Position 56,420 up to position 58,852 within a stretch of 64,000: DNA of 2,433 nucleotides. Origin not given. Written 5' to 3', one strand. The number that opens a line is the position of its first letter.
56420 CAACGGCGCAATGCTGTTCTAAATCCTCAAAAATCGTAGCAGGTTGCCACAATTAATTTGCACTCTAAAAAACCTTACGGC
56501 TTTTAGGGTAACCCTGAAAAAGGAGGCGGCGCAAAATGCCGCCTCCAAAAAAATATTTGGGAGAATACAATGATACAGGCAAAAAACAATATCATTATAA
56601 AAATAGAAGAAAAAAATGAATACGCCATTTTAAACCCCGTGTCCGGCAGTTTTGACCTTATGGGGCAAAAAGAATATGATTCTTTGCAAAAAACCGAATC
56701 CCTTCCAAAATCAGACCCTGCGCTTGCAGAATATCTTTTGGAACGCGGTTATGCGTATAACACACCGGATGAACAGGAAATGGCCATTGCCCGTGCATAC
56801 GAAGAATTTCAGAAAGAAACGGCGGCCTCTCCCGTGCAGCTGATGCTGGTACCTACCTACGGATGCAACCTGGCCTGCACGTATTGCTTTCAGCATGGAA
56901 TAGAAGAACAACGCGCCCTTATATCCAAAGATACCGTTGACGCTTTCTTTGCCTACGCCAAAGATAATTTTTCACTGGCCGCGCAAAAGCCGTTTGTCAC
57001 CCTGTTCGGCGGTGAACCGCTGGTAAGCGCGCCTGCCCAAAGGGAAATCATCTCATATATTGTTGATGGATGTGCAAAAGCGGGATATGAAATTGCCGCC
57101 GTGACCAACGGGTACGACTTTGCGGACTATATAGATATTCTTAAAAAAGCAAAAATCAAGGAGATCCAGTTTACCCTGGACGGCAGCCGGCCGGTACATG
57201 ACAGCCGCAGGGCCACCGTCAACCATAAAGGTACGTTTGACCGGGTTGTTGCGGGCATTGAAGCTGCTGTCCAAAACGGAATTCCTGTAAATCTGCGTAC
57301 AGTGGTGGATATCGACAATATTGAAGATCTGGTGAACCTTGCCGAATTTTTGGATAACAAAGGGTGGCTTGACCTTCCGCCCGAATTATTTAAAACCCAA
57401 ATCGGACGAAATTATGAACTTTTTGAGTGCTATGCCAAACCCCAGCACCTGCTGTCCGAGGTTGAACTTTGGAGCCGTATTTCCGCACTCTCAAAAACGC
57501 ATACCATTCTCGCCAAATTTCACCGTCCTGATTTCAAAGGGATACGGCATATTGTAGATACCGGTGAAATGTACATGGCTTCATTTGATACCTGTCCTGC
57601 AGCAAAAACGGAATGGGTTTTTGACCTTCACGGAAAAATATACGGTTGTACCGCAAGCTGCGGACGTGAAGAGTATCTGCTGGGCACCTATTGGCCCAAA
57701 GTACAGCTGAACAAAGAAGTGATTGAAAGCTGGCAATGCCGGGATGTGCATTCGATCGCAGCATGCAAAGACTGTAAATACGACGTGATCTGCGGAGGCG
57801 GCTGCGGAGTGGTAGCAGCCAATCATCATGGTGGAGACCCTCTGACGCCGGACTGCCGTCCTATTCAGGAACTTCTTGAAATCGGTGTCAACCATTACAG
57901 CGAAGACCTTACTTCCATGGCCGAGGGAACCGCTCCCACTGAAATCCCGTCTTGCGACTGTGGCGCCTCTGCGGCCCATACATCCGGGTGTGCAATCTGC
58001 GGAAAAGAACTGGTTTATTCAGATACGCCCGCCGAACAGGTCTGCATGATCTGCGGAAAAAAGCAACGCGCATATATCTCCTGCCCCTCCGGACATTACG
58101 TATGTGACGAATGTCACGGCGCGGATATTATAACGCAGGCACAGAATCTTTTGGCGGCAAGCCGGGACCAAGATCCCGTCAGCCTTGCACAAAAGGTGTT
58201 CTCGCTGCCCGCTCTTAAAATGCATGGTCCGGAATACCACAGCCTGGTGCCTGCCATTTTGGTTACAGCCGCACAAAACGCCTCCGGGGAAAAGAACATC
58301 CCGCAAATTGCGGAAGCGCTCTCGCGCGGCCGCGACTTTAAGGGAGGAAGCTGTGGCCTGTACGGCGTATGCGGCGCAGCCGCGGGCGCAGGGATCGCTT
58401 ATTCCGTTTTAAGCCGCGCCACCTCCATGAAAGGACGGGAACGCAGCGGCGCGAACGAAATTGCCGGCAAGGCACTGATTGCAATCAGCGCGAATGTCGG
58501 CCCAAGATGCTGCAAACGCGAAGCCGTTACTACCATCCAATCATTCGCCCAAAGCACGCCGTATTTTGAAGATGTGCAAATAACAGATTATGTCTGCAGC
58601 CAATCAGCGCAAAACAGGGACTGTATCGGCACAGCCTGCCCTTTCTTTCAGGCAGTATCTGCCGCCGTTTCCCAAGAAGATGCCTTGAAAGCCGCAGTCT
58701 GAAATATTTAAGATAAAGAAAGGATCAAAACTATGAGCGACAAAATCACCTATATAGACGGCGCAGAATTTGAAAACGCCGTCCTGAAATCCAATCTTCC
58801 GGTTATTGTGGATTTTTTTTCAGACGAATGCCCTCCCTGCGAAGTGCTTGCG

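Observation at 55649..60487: Operator-controlled operon: ArsM-like methyltransferase, CC-CC-C mini-peptide, rSAM/SPASM::Cys-rich fusion and Trx::TrxR-like fusion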

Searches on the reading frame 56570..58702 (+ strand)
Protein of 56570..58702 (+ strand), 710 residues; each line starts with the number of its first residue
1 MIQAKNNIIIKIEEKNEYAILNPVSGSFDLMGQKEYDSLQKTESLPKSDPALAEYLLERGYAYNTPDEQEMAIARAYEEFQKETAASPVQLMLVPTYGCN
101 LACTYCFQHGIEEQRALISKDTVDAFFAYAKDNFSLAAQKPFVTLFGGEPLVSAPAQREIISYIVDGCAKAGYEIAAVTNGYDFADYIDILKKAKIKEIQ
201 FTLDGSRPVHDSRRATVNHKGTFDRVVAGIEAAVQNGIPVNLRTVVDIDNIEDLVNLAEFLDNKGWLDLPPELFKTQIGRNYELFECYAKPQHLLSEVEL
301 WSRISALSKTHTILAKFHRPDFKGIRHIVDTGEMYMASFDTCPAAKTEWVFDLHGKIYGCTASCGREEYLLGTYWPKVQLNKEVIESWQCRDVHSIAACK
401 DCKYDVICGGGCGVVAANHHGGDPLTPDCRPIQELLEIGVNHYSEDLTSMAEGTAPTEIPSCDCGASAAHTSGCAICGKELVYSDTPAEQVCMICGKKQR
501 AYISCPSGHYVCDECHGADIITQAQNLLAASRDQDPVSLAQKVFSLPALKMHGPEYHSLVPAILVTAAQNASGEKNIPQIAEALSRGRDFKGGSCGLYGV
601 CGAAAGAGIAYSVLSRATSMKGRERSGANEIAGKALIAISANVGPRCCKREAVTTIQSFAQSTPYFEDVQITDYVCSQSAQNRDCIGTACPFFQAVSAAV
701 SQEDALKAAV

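Call 3: search_protein_families(library=pfam, proteins=[window:56570-58699:+], max_evalue=0.01)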
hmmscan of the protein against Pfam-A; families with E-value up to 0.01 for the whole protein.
window:56570-58699:+ (710 aa): 5 families
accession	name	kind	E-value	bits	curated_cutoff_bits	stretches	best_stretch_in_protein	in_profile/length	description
PF18978.5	DUF5714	-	2.9e-50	170.6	26.2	1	526-693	3-173/173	Family of unknown function (DUF5714)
PF04055.27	Radical_SAM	-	6.2e-23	82.2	29.5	1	94-261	2-166/166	Radical SAM superfamily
PF13353.11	Fer4_12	-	1.6e-07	32.1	22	1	97-221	13-130/137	4Fe-4S single cluster domain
PF01412.23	ArfGap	-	0.0037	17.8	28.7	1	486-517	10-41/117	Putative GTPase activating protein for Arf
PF13920.12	zf-C3HC4_3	-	0.0038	17.4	27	1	489-516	2-30/49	Zinc finger, C3HC4 type (RING finger)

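Call 4: search_protein_families(library=ncbifam, proteins=[window:56570-58699:+], max_evalue=0.01)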
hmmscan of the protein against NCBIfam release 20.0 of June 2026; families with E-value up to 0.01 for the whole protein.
window:56570-58699:+ (710 aa): 74 families (the best 25 are shown)
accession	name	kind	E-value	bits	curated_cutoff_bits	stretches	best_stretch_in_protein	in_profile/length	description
NF038107.1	rSAM_NF038107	equivalog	4.9e-40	137.6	600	1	4-446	4-433/444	Cys-every-fifth radical SAM/SPASM peptide maturase CefB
NF045648.2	2X_seleno_MbdU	exception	2.2e-39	135.6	600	1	466-699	33-272/468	metal-binding double selenoprotein MbdU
TIGR04463.1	rSAM_vs_C_rich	equivalog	8.3e-37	127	525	1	13-413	6-395/438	TIGR04463 family radical SAM/SPASM RiPP maturase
NF047865.1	rSAM_PapB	equivalog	1.8e-28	99.7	340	1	91-419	5-323/330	PapB family radical SAM/SPASM ranthipeptide maturase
TIGR04334.1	rSAM_Clo7bot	equivalog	2.7e-28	98.8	600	1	5-417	4-410/440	radical SAM/SPASM domain Clo7bot peptide maturase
TIGR04280.1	geopep_mat_rSAM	hypoth_equivalog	1.8e-25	89.8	400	2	70-263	67-259/428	geopeptide radical SAM maturase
NF041298.1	rSAM_mat_DynA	equivalog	9.1e-25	87.4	450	1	93-423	5-331/356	dynobactin maturation radical SAM/SPASM protein DynA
NF052473.1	rSAM_FlmE_OhkG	exception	1.4e-24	86.7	500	1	6-250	6-265/481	FlmE/OhkG family radical SAM/SPASM peptide maturase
TIGR03974.1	rSAM_six_Cys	equivalog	6.9e-23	81.2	425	2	78-232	82-243/451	thioether cross-link-forming SCIFF peptide maturase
TIGR04064.1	rSAM_nif11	equivalog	9.1e-23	80.7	518.7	1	81-432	70-422/459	nif11-like peptide radical SAM maturase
TIGR04083.1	rSAM_pep_methan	hypoth_equivalog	7.3e-20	71.2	300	1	91-437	2-337/376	TIGR04083 family peptide-modifying radical SAM enzyme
NF040492.1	not_ScfB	exception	4.8e-19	68.6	855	2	91-235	97-244/450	ScfB-related radical SAM/SPASM orphan maturase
TIGR03906.1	quino_hemo_SAM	equivalog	3.2e-18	65.7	453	1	91-230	96-238/467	quinohemoprotein amine dehydrogenase maturation protein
NF041707.1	rSAM_YhhB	equivalog_domain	4.8e-18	65.2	445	1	99-263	12-184/369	cyclophane-forming radical SAM/SPASM peptide maturase YhhB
NF040899.1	ryptide_rSAM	equivalog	2.5e-17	62.7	600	1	69-416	78-428/464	radical SAM/SPASM ryptide class RiPP maturase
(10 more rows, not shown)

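Call 8: find_homologous_proteins(query=window:56570-58699:+, max_evalue=1e-10)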
Query window:56570-58699:+ (710 aa): 798 proteins with E <= 1e-10 among 8000 candidates; the best 120 are listed.
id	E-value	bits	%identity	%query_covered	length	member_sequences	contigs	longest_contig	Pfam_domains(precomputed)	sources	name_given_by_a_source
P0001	0.0e+0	1288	77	100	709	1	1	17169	PF04055.28,PF13353.12,PF18978.6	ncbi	-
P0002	0.0e+0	1282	76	100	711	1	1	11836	PF04055.28,PF13353.12,PF18978.6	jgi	-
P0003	0.0e+0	1249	76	98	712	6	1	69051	PF04055.28,PF13353.12,PF18978.6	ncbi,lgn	-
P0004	0.0e+0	1237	75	98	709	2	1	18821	PF04055.28,PF13353.12,PF18978.6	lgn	-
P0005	0.0e+0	1098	78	83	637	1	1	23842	PF04055.28,PF13353.12,PF18978.6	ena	-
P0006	0.0e+0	1083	64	100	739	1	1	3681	PF04055.28,PF13353.12,PF18978.6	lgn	-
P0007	0.0e+0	1081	65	98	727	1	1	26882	PF04055.28,PF13353.12,PF18978.6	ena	-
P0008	0.0e+0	1078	64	98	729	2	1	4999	PF04055.28,PF13353.12,PF18978.6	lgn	-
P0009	0.0e+0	1077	65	98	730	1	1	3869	PF04055.28,PF13353.12,PF18978.6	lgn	-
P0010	0.0e+0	1065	64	98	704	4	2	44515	PF04055.28,PF13353.12,PF18978.6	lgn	-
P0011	0.0e+0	1059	60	99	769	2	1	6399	PF04055.28,PF13353.12,PF18978.6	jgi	-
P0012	0.0e+0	1053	63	98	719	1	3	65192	PF04055.28,PF13353.12,PF18978.6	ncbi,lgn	-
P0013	0.0e+0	1050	61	96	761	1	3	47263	PF04055.28,PF13353.12,PF18978.6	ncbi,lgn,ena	-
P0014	0.0e+0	1049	64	98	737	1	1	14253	PF04055.28,PF13353.12,PF18978.6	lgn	-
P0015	0.0e+0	1047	62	98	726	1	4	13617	PF04055.28,PF13353.12,PF18978.6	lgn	-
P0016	0.0e+0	1045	60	98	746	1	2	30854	PF04055.28,PF13353.12,PF18978.6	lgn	-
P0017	0.0e+0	1043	57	98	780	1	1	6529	PF04055.28,PF13353.12,PF18978.6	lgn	-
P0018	0.0e+0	1043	61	98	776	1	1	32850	PF04055.28,PF13353.12,PF18978.6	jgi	jgi:uncharacterized protein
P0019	0.0e+0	1042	62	98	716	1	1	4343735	PF04055.28,PF13353.12,PF18978.6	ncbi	-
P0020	0.0e+0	1042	71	64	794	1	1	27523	PF04055.28,PF13353.12,PF18978.6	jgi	-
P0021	0.0e+0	1040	60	98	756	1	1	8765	PF04055.28,PF13353.12,PF18978.6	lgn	-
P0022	0.0e+0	1038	62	98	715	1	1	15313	PF04055.28,PF13353.12,PF18978.6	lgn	-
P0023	0.0e+0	1037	60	98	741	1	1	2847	PF04055.28,PF13353.12,PF18978.6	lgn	-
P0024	0.0e+0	1037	60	98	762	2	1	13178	PF04055.28,PF13353.12,PF18978.6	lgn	-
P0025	0.0e+0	1034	62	98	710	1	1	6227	PF04055.28,PF13353.12,PF18978.6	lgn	-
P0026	0.0e+0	1034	62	98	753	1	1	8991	PF04055.28,PF13353.12,PF18978.6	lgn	-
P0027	0.0e+0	1034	63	98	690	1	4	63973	PF04055.28,PF13353.12,PF18978.6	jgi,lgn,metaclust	metaclust:\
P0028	0.0e+0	1034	60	98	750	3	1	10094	PF04055.28,PF13353.12,PF18978.6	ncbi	ncbi:MAG TPA: DUF5714 domain-containing protein [Ruminiclostridium sp.]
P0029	0.0e+0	1034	61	98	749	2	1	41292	PF04055.28,PF13353.12,PF18978.6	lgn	-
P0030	0.0e+0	1033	61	98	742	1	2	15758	PF04055.28,PF13353.12,PF18978.6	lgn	-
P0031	0.0e+0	1032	62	98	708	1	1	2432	PF04055.28,PF13353.12,PF18978.6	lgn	-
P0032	0.0e+0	1031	60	99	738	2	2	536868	PF04055.28,PF13353.12,PF18978.6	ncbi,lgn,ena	-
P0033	0.0e+0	1030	59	98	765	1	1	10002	PF04055.28,PF13353.12,PF18978.6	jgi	jgi:uncharacterized protein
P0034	0.0e+0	1030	59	98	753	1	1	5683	PF04055.28,PF13353.12,PF18978.6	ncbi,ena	-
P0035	0.0e+0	1026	61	98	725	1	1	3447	PF04055.28,PF13353.12,PF18978.6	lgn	-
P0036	0.0e+0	1026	60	98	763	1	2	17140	PF04055.28,PF13353.12,PF18978.6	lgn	-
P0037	0.0e+0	1025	61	98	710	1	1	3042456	PF04055.28,PF13353.12,PF18978.6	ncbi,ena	-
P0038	0.0e+0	1024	59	98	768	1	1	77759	PF04055.28,PF13353.12,PF18978.6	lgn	-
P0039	0.0e+0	1023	61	98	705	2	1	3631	PF04055.28,PF13353.12,PF18978.6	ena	-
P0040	0.0e+0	1023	59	98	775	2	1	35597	PF04055.28,PF13353.12,PF18978.6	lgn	-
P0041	0.0e+0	1023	61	98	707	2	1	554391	PF04055.28,PF13353.12,PF18978.6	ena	-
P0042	0.0e+0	1022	64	95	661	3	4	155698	PF04055.28,PF13353.12,PF18978.6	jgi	jgi:uncharacterized protein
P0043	0.0e+0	1018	60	98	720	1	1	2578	PF04055.28,PF13353.12,PF18978.6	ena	-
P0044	0.0e+0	1013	59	98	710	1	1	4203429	PF04055.28,PF13353.12,PF18978.6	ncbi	-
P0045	0.0e+0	1012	61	98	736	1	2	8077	PF04055.28,PF13353.12,PF18978.6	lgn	-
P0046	0.0e+0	1011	68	64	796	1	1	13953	PF04055.28,PF13353.12,PF18978.6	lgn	-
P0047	1.4e-298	1010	60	96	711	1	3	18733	PF04055.28,PF13353.12,PF18978.6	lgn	-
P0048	2.7e-298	1009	61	98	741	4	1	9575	PF04055.28,PF13353.12,PF18978.6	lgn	-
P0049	5.7e-298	1008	60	98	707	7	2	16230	PF04055.28,PF13353.12,PF18978.6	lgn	-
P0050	1.3e-297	1007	60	99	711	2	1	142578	PF04055.28,PF13353.12,PF18978.6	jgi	-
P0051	1.4e-297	1007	60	98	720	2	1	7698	PF04055.28,PF13353.12,PF18978.6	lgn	-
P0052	1.8e-297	1006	61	95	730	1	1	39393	PF04055.28,PF13353.12,PF18978.6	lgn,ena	-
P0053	1.8e-297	1006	61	98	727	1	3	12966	PF04055.28,PF13353.12,PF18978.6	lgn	-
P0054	3.3e-297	1006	60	98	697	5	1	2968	PF04055.28,PF13353.12,PF18978.6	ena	-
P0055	2.3e-296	1003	60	98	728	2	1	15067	PF04055.28,PF13353.12,PF18978.6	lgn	-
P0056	1.0e-295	1001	58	96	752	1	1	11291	PF04055.28,PF13353.12,PF18978.6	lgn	-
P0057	2.2e-295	1000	60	98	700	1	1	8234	PF04055.28,PF13353.12,PF18978.6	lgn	-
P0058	2.3e-295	999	59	98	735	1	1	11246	PF04055.28,PF13353.12,PF18978.6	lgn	-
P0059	4.6e-295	998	60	98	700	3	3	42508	PF04055.28,PF13353.12,PF18978.6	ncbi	ncbi:MAG: DUF5714 domain-containing protein [Candidatus Humimicrobiaceae bacterium]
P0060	7.3e-295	998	60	98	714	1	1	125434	PF04055.28,PF13353.12,PF18978.6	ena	-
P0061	9.0e-295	998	60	99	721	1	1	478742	PF04055.28,PF13353.12,PF18978.6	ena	-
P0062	9.4e-295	997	60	98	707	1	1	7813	PF04055.28,PF13353.12,PF18978.6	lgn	-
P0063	2.9e-294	996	59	99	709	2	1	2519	PF04055.28,PF13353.12,PF18978.6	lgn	-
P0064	5.8e-294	995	61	95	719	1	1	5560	PF04055.28,PF13353.12,PF18978.6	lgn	-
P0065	6.5e-294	995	59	98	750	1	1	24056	PF04055.28,PF13353.12,PF18978.6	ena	-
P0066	1.0e-293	994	57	98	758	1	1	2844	PF04055.28,PF13353.12,PF18978.6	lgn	-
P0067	2.0e-293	993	59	98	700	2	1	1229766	PF04055.28,PF13353.12,PF18978.6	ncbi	ncbi:DUF5714 domain-containing protein [Oscillospiraceae bacterium WX1]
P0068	3.3e-293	992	60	98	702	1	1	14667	PF04055.28,PF13353.12,PF18978.6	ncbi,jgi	jgi:uncharacterized protein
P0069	6.8e-293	991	59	98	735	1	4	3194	PF04055.28,PF13353.12,PF18978.6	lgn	-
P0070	8.3e-293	991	58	99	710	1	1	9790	PF04055.28,PF13353.12,PF18978.6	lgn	-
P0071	2.4e-292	989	59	98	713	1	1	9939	PF04055.28,PF13353.12,PF18978.6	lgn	-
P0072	4.1e-292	989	60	98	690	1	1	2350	PF04055.28,PF13353.12,PF18978.6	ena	-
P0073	5.2e-292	988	58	98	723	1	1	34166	PF04055.28,PF13353.12,PF18978.6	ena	-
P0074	5.9e-292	988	59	98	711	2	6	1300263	PF04055.28,PF13353.12,PF18978.6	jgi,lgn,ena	-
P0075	8.3e-292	988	59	98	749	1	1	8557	PF04055.28,PF13353.12,PF18978.6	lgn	-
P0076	1.4e-291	987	58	98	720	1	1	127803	PF04055.28,PF13353.12,PF18978.6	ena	-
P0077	2.9e-291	986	59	98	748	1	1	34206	PF04055.28,PF13353.12,PF18978.6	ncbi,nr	ncbi:MAG TPA: DUF5714 domain-containing protein [Clostridia bacterium]|nr:DUF5714 domain-containing 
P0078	6.1e-291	985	56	98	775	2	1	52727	PF04055.28,PF13353.12,PF18978.6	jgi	-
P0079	1.2e-290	984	59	98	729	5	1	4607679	PF04055.28,PF13353.12,PF18978.6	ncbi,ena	-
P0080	1.4e-290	984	60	99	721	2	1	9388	PF04055.28,PF13353.12,PF18978.6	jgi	jgi:uncharacterized protein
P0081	1.8e-290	983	59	98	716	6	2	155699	PF04055.28,PF13353.12,PF18978.6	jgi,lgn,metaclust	metaclust:\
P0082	4.5e-290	982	60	98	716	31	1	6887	PF04055.28,PF13353.12,PF18978.6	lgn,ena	-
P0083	4.7e-290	982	59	98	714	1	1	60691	PF04055.28,PF13353.12,PF18978.6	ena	-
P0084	1.0e-289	981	54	98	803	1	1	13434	PF04055.28,PF13353.12,PF18978.6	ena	-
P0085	2.0e-289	980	57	94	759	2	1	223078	PF04055.28,PF13353.12,PF18978.6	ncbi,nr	ncbi:MAG: DUF5714 domain-containing protein [Eubacteriales bacterium]|nr:DUF5714 domain-containing p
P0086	4.9e-289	979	59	98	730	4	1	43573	PF04055.28,PF13353.12,PF18978.6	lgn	-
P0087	1.3e-288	977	58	98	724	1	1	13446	PF04055.28,PF13353.12,PF18978.6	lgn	-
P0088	3.1e-288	976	59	98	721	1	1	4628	PF04055.28,PF13353.12,PF18978.6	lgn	-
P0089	1.5e-287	974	58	98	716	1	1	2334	PF04055.28,PF13353.12,PF18978.6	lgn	-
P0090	3.3e-287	973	60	95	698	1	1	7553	PF04055.28,PF13353.12,PF18978.6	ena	-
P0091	5.8e-287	972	59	98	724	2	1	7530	PF04055.28,PF13353.12,PF18978.6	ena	-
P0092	5.8e-287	972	58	98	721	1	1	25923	PF04055.28,PF13353.12,PF18978.6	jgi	jgi:uncharacterized protein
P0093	8.4e-287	971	58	98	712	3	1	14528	PF04055.28,PF13353.12,PF18978.6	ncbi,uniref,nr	ncbi:DUF5714 domain-containing protein [Clostridium sp.]|uniref:DUF5714 domain-containing protein n=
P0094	9.9e-287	971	58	98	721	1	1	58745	PF04055.28,PF13353.12,PF18978.6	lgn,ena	-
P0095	2.8e-286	969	57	98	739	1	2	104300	PF04055.28,PF13353.12,PF18978.6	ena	-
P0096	2.8e-286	969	61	94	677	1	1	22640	PF04055.28,PF13353.12,PF18978.6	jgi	jgi:uncharacterized protein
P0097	2.3e-285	966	55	98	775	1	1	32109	PF04055.28,PF13353.12,PF18978.6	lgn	-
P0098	7.5e-285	965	59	98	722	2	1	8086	PF04055.28,PF13353.12,PF18978.6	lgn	-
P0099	1.6e-284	964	59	98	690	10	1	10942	PF04055.28,PF13353.12,PF18978.6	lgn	-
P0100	9.0e-284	961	59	98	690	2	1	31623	PF04055.28,PF13353.12,PF18978.6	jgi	-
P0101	6.8e-283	958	58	98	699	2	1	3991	PF04055.28,PF13353.12,PF18978.6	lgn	-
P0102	1.5e-282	957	58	98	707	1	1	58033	PF04055.28,PF13353.12,PF18978.6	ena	-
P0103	4.9e-282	955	58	98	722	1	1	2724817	PF04055.28,PF13353.12,PF18978.6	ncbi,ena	-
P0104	7.7e-282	955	57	98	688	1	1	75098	PF04055.28,PF13353.12,PF18978.6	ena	-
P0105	8.7e-281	951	57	98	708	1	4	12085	PF04055.28,PF13353.12,PF18978.6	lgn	-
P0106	1.2e-280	951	57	98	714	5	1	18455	PF04055.28,PF13353.12,PF18978.6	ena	-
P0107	2.3e-278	943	57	98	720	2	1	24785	PF04055.28,PF13353.12,PF18978.6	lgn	-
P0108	3.1e-278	943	57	98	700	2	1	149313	PF04055.28,PF13353.12,PF18978.6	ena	-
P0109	9.0e-278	941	57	98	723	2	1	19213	PF04055.28,PF13353.12,PF18978.6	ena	-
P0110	1.9e-277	940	57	98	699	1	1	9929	PF04055.28,PF13353.12,PF18978.6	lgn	-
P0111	2.0e-276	937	57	98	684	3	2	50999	PF04055.28,PF13353.12,PF18978.6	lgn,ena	-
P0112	2.6e-275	933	57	97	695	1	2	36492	PF04055.28,PF13353.12,PF18978.6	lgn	-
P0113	5.8e-275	932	56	98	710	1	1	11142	PF04055.28,PF13353.12,PF18978.6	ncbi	-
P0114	6.9e-275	932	56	98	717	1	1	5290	PF04055.28,PF13353.12,PF18978.6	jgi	jgi:uncharacterized protein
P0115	7.3e-275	932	55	98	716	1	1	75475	PF04055.28,PF13353.12,PF18978.6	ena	-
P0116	6.2e-274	929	55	98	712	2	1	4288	PF04055.28,PF13353.12,PF18978.6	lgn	-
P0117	2.3e-273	927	55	99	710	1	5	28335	PF04055.28,PF13353.12,PF18978.6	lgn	-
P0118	4.3e-273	926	55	98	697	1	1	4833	PF04055.28,PF13353.12,PF18978.6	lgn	-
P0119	7.6e-273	925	57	98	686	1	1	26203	PF04055.28,PF13353.12,PF18978.6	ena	-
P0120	7.6e-273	925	55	98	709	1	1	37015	PF04055.28,PF13353.12,PF18978.6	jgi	-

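Call 9: find_related_loci(query=window:56570-58699:+, collection=genome_contigs, flank=6000)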
Query window:56570-58699:+ (710 aa) in genome_contigs; peptide patterns used: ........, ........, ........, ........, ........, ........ (x = any residue, [..] = any of these).
57 stretches matched a pattern; 12 encode a relative of the query (tblastn E <= 1e-3); 12 distinct loci.
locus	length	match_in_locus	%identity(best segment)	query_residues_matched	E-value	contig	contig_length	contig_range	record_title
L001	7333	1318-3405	64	1-693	0e+0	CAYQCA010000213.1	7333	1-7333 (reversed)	MAG TPA_asm: uncultured Clostridium sp. isolate binchicken_co158_149 genome assembly, contig: NODE_8379_length_7333_cov_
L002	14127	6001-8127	62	1-693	0e+0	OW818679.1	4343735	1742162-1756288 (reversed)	metagenome genome assembly, chromosome: 1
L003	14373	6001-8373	58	1-697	0e+0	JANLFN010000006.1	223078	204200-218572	MAG: Eubacteriales bacterium isolate A05DMB11 NODE_46_length_223078_cov_20.143954, whole genome shotgun sequence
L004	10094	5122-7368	60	1-695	0e+0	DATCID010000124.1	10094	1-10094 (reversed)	MAG TPA_asm: Ruminiclostridium sp. isolate SMAG_U7850 k141_160728, whole genome shotgun sequence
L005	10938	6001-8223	61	15-693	0e+0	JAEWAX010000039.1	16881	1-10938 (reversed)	MAG: Bacillota bacterium isolate OH_PBB_227 k127_554945, whole genome shotgun sequence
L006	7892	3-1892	60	116-693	0e+0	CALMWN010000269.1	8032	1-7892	MAG TPA_asm: uncultured Clostridia bacterium isolate SRR5215466_bin.117_CONCOCT_v1.1_MAG genome assembly, contig: ERZ781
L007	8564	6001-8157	53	1-693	0e+0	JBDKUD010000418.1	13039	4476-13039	MAG: Syntrophomonas sp. isolate 7_bin.41_R1 c_000000798407, whole genome shotgun sequence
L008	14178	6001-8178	61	1-693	0e+0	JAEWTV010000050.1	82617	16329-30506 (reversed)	MAG: Bacillota bacterium isolate OH_SDB_158 k127_96808, whole genome shotgun sequence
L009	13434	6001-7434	64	1-462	0e+0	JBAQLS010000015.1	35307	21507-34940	MAG: Carboxydocellales bacterium isolate MFD12068_ilm_asm_bin15 k127_1684, whole genome shotgun sequence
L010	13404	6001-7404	61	1-470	0e+0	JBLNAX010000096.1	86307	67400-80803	MAG: Acidobacteriota bacterium isolate MAG166 PRJNA951521_bin26_renamed_95, whole genome shotgun sequence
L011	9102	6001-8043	54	1-693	0e+0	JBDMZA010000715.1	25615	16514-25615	MAG: Clostridiales bacterium isolate NRS2.bin.1 k97_730643, whole genome shotgun sequence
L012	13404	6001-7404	54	1-469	3e-173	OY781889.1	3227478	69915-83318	MAG: Syntrophomonadaceae bacterium isolate d6309e7a-5f4a-4193-8fe6-a21da7285db0 genome assembly, chromosome: 1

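Call 22: find_encoding_contigs(protein=window:56570-58702:+, flank=10000, max_places=3)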
Protein window:56570-58702:+ (710 aa): 6 contigs read that carry it; 3 places shown.
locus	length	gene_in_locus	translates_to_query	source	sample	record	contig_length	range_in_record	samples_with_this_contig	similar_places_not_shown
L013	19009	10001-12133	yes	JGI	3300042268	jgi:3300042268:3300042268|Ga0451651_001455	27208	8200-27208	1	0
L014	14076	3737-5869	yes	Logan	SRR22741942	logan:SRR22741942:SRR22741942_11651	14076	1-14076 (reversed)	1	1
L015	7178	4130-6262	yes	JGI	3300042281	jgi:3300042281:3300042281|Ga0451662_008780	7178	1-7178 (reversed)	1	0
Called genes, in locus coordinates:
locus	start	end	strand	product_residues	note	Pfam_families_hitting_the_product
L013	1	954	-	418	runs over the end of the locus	PF09587:PGA_cap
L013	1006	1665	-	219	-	PF14172:DUF4309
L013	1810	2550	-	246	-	-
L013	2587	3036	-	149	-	PF02566:OsmC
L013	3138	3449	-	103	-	-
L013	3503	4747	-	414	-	PF05977:MFS_3, PF07690:MFS_1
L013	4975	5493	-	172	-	PF01832:Glucosaminidase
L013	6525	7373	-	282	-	PF13189:Cytidylate_kin2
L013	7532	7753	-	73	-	-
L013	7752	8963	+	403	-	PF13229:Beta_helix (weak)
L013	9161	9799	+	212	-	PF01135:PCMT, PF02353:CMAS, PF05175:MTS, PF06325:PrmA, PF13489:Methyltransf_23, PF01209:Ubie_methyltran, PF13847:Methyltransf_31, PF08241:Methyltransf_11, +7 more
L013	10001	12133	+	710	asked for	PF04055:Radical_SAM, PF13353:Fer4_12 (weak), PF18978:DUF5714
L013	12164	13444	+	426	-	PF00085:Thioredoxin, PF13098:Thioredoxin_2, PF13728:TraF (weak), PF00890:FAD_binding_2 (weak), PF01266:DAO (weak), PF07992:Pyr_redox_2, PF13738:Pyr_redox_3, PF00070:Pyr_redox, +5 more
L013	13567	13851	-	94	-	PF02583:Trns_repr_metal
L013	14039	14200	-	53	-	PF00301:Rubredoxin, PF21349:RUBY_RBDX (faint)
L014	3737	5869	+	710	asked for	PF04055:Radical_SAM, PF13353:Fer4_12 (weak), PF18978:DUF5714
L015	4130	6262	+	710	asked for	PF04055:Radical_SAM, PF13353:Fer4_12 (weak), PF18978:DUF5714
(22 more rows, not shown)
